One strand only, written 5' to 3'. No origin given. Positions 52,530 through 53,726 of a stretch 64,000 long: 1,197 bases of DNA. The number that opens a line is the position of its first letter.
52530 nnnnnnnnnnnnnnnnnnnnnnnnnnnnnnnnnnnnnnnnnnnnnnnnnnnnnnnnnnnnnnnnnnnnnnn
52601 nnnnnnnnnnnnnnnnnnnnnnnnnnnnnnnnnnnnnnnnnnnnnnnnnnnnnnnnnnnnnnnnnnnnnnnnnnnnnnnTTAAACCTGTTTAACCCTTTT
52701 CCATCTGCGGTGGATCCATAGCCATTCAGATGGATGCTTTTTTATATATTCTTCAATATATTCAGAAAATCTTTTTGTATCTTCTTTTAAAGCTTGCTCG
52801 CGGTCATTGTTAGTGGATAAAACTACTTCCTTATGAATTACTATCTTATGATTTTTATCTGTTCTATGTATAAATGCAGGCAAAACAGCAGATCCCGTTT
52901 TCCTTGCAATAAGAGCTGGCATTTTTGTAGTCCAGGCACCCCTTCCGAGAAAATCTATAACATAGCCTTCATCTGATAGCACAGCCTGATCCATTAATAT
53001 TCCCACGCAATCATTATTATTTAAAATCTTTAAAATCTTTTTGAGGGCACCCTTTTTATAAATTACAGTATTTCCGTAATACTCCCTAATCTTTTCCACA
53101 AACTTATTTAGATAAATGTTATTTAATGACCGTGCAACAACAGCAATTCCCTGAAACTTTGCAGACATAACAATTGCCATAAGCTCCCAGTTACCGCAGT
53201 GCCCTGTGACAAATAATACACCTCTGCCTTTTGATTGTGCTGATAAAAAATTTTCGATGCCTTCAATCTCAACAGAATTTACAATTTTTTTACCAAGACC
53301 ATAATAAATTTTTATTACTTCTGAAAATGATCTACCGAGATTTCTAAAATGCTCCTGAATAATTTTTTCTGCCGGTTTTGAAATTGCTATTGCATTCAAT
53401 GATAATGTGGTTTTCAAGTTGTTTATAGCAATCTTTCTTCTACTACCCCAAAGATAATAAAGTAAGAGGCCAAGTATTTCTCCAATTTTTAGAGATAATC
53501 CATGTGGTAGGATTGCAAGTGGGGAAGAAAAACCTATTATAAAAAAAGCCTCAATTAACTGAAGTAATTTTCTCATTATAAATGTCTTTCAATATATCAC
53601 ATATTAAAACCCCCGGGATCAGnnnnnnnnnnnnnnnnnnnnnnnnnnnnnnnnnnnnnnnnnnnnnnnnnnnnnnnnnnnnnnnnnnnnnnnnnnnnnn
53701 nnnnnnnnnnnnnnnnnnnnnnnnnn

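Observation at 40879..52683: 12-kb redox-defence island in which peptide-modifying-type rSAM enzymes are interleaved with O2/ROS/NO detoxification genes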

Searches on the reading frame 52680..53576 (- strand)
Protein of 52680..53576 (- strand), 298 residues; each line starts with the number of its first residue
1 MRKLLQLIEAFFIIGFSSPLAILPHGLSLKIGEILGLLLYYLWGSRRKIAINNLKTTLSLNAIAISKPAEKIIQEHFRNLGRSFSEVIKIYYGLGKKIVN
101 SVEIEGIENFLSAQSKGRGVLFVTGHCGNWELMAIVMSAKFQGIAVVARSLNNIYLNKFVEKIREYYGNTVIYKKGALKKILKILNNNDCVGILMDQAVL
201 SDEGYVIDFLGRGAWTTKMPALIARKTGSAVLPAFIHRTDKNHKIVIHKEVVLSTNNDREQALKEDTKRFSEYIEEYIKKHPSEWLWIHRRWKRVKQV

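Call 6: search_protein_families(library=pfam, proteins=[window:52680-53576:-], max_evalue=0.01)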
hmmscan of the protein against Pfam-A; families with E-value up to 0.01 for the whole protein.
window:52680-53576:- (298 aa): 2 families
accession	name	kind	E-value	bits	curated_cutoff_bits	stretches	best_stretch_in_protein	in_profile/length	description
PF03279.18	Lip_A_acyltrans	-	2.6e-55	188.1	22.3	1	5-294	9-295/295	Bacterial lipid A biosynthesis acyltransferase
PF02697.20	VAPB_antitox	-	0.0094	17.2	27.9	0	262-282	15-35/69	Putative antitoxin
